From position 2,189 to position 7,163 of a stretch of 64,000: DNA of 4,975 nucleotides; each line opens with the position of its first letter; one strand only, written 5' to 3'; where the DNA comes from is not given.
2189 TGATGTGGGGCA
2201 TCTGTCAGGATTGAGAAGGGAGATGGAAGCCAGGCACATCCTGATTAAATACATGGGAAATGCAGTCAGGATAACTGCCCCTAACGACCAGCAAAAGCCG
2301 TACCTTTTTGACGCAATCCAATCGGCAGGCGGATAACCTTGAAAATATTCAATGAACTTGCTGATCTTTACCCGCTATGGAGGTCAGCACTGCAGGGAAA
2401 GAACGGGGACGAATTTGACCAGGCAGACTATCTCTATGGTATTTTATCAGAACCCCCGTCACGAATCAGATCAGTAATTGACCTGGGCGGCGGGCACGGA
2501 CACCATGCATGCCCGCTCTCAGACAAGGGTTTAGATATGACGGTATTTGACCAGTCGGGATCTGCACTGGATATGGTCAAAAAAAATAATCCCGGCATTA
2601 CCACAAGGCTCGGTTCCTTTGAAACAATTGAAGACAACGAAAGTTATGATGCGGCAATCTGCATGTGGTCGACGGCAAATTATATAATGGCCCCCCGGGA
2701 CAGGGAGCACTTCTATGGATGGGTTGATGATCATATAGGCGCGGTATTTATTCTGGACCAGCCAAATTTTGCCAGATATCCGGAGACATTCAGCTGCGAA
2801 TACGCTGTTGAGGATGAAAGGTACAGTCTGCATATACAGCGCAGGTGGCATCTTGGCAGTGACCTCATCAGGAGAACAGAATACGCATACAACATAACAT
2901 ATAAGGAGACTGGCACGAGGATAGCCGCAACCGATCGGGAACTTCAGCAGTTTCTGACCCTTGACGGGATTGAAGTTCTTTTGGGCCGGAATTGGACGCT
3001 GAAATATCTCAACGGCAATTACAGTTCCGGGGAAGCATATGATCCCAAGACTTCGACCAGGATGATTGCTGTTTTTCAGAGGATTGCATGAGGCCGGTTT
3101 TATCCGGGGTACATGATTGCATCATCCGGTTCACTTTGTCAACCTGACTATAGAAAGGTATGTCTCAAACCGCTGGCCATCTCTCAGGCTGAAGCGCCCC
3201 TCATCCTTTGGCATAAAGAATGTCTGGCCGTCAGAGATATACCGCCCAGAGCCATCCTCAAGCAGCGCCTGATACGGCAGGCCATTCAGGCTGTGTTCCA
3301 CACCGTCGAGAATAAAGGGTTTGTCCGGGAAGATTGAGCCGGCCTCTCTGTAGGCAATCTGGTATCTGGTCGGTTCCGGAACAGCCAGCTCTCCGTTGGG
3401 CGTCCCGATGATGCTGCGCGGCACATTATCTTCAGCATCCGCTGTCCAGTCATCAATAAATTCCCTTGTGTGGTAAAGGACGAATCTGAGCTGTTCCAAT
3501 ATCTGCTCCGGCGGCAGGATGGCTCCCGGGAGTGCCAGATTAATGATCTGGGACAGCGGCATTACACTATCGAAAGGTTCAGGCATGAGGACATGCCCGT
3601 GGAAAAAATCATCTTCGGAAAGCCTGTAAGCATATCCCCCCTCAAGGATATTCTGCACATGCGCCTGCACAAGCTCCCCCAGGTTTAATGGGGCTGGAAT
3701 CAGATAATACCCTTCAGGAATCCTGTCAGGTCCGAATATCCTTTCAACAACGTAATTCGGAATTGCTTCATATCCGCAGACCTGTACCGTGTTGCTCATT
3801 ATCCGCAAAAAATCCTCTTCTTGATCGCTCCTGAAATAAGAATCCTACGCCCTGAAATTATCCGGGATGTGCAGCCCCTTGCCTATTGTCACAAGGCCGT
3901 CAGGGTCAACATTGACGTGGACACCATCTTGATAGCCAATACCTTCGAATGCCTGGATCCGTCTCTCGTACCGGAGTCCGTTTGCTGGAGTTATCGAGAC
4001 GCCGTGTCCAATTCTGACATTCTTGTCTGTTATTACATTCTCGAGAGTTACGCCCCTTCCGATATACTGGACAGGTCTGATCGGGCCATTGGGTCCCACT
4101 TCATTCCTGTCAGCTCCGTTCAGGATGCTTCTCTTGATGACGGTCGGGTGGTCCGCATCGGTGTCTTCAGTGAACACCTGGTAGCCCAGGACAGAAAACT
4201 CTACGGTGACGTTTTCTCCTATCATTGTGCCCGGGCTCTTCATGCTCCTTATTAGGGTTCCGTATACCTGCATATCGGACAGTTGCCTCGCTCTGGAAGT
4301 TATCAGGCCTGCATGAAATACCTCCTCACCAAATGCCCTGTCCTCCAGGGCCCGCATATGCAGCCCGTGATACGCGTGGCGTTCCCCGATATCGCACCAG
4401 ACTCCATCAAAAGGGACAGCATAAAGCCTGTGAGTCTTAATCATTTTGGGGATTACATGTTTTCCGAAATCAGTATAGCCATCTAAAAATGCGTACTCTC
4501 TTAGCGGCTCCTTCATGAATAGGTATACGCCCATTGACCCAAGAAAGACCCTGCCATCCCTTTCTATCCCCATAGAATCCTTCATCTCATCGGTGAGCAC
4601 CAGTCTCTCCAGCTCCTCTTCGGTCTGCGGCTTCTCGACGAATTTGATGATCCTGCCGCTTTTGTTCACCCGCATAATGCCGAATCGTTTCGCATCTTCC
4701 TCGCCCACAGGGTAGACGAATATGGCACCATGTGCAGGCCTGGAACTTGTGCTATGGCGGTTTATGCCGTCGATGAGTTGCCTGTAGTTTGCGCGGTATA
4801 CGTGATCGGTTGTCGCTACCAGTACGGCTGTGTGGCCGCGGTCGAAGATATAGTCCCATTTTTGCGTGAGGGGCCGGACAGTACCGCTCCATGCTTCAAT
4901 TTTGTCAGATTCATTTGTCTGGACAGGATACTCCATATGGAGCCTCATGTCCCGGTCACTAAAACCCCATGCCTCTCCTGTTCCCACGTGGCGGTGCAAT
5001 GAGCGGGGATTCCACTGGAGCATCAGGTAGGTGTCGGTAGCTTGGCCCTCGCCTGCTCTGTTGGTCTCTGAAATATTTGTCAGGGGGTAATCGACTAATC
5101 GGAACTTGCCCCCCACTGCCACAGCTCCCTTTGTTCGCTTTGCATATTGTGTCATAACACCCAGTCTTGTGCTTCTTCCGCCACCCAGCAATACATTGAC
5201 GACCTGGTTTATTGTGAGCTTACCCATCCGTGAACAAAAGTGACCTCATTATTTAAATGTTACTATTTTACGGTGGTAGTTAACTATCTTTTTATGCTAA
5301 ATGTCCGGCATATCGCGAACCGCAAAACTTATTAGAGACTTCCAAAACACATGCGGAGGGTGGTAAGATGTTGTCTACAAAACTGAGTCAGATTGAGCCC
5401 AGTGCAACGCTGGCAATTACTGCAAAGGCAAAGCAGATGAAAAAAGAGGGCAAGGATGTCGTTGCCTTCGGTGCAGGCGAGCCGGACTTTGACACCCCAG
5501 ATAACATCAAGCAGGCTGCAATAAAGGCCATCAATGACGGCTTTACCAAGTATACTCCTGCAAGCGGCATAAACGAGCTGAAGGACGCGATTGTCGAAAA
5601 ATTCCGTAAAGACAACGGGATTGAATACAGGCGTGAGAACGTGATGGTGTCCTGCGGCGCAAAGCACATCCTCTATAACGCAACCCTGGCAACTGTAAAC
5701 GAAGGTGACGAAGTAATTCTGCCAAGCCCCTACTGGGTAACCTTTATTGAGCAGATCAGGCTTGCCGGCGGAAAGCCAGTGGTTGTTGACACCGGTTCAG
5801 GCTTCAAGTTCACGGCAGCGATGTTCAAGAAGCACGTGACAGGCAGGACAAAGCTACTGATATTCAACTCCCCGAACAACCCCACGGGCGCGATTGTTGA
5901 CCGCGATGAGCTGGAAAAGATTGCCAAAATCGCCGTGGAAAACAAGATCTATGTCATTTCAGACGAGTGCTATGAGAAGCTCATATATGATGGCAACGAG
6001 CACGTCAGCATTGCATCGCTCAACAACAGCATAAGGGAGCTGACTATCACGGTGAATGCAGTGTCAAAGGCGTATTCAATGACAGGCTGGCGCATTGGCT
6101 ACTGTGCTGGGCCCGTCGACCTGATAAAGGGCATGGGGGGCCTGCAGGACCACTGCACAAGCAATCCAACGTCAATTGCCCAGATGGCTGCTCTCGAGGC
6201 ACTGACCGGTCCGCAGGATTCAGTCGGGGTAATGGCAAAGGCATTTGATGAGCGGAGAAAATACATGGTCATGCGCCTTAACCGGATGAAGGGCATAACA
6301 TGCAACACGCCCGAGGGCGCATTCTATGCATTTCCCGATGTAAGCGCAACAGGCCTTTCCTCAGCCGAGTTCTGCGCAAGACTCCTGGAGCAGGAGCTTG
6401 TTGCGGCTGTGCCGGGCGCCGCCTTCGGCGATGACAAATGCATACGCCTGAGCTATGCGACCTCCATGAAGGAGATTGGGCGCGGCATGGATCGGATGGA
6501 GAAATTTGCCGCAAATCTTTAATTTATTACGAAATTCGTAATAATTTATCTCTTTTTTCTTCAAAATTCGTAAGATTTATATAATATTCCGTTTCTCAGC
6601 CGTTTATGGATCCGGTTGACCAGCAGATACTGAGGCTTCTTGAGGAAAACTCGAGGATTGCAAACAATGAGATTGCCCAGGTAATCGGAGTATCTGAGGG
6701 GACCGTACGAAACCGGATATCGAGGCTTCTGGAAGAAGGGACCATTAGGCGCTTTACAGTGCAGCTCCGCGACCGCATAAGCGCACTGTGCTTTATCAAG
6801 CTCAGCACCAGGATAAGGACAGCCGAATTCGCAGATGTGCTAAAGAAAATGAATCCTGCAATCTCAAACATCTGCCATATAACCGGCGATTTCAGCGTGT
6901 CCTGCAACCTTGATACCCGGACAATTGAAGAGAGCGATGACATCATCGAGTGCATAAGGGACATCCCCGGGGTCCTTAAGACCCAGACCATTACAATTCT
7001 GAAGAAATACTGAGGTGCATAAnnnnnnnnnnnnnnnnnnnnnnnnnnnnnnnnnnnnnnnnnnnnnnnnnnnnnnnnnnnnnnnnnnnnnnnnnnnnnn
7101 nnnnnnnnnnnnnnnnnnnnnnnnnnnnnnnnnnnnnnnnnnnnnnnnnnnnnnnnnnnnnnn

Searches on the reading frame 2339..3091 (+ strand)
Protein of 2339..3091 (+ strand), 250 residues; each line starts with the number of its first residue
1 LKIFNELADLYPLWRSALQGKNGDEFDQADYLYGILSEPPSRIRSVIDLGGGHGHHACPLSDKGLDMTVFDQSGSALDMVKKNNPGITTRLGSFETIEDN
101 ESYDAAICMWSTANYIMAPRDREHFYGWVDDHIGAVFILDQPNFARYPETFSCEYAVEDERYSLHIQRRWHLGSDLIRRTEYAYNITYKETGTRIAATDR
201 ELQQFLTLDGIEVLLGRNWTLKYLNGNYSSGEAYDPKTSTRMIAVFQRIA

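Call 40: search_protein_families(library=pfam, proteins=[window:2339-3091:+])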
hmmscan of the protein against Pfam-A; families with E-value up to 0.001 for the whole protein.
window:2339-3091:+ (250 aa): 2 families
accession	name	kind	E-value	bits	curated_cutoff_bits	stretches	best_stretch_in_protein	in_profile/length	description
PF13649.12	Methyltransf_25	-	5.1e-07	30.7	27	1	46-123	1-83/97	Methyltransferase domain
PF08241.18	Methyltransf_11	-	0.00015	22.7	21.2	1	48-112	2-70/95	Methyltransferase domain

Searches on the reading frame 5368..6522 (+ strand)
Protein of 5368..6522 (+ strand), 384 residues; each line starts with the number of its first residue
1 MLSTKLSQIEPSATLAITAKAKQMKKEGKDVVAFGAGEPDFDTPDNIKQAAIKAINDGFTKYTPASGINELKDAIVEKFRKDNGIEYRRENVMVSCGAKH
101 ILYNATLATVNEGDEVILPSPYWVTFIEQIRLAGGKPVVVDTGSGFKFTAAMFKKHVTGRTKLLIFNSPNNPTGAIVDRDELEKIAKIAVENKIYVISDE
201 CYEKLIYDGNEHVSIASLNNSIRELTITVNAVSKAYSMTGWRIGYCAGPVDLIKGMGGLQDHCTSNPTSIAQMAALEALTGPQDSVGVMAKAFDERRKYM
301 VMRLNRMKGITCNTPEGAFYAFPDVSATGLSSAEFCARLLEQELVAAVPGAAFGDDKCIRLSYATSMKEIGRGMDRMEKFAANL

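Call 40: search_protein_families(library=pfam, proteins=[window:5368-6522:+])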
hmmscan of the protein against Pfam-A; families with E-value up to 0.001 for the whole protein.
window:5368-6522:+ (384 aa): 3 families
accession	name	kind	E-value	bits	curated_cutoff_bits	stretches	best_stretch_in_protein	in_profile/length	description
PF00155.27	Aminotran_1_2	-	3.8e-72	243.9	19.7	1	29-375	1-359/361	Aminotransferase class I and II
PF01041.23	DegT_DnrJ_EryC1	-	2.5e-09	37.3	19.8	1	96-201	49-147/360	DegT/DnrJ/EryC1/StrS aminotransferase family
PF01053.26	Cys_Met_Meta_PP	-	2.7e-05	23.3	27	1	89-202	68-176/381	Cys/Met metabolism PLP-dependent enzyme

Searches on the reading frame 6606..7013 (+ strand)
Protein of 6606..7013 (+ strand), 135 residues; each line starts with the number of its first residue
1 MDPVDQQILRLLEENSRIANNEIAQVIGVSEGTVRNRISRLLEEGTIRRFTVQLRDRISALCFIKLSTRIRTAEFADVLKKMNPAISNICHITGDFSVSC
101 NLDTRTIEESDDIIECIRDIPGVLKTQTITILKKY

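Call 40: search_protein_families(library=pfam, proteins=[window:6606-7013:+])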
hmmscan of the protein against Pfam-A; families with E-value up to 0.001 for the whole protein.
window:6606-7013:+ (135 aa): 13 families
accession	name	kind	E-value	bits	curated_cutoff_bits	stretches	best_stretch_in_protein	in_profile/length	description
PF13412.12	HTH_24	-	4.2e-15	55.5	21.9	1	1-48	1-48/48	Winged helix-turn-helix DNA-binding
PF13404.12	HTH_AsnC-type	-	4.9e-15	55.5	27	1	1-41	1-41/42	AsnC-type helix-turn-helix domain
PF01037.27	AsnC_trans_reg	-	2.1e-07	31.2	25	1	64-133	3-72/73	Lrp/AsnC ligand binding domain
PF08220.18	HTH_DeoR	-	1.3e-06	28.5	21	1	6-49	3-46/57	DeoR-like helix-turn-helix domain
PF08279.18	HTH_11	-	3.8e-06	27.1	25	1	6-45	3-43/55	HTH domain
PF01047.28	MarR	-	1.6e-05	25.1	24.6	1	8-50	8-50/59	MarR family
PF08281.18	Sigma70_r4_2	-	5.3e-05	23.2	25.7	1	22-42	31-51/54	Sigma-70, region 4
PF13384.12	HTH_23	-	9.7e-05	22.5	24.6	1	7-45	9-45/50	Homeodomain-like domain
PF09339.16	HTH_IclR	-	0.00015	21.9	22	1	7-49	7-50/52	IclR helix-turn-helix domain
PF01325.25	Fe_dep_repress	-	0.00019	22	26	1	7-45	12-50/60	Iron dependent repressor, N-terminal DNA binding domain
PF03444.21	HrcA_DNA-bdg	-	0.00026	21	21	0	13-41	19-47/79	Winged helix-turn-helix transcription repressor, HrcA DNA-binding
PF22451.2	NirdL-like_HTH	-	0.00064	19.7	27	1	22-48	21-47/47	Siroheme decarboxylase NirDL-like HTH domain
PF24034.1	DUF7343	-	0.00086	19.5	27.6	0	5-51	5-52/62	Domain of unknown function (DUF7343)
